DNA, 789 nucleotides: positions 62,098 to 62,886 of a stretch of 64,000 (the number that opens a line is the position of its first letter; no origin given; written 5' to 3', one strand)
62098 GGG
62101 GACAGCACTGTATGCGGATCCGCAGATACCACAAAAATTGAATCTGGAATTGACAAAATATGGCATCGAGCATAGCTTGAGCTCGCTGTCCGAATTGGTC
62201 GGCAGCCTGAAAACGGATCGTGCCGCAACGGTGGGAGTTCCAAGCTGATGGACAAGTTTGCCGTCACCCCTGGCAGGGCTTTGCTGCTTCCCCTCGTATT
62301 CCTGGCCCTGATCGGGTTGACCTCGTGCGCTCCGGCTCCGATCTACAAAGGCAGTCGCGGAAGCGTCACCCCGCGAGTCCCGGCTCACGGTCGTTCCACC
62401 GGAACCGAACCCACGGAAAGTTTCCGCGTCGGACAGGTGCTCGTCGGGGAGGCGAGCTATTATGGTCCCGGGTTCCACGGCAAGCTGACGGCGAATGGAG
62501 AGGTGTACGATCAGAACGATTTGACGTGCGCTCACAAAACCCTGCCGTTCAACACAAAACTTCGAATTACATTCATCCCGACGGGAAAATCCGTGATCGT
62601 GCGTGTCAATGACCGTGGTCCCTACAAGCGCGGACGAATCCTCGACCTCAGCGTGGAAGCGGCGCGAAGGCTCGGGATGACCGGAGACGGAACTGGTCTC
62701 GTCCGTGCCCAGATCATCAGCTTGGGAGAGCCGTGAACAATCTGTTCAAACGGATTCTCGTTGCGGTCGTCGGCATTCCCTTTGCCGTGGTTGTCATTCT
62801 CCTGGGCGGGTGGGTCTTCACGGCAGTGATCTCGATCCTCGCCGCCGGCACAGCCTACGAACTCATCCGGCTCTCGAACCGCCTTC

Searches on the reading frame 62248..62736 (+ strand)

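Call 67: search_protein_families(library=pfam, proteins=[window:62248-62736:+], max_evalue=0.0001)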
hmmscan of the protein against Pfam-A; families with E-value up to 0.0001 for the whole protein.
window:62248-62736:+ (162 aa): 1 family
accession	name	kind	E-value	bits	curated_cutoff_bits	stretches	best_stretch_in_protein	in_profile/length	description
PF03330.24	DPBB_1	-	1.4e-22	80.2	28.8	1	66-153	3-82/83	Lytic transglycolase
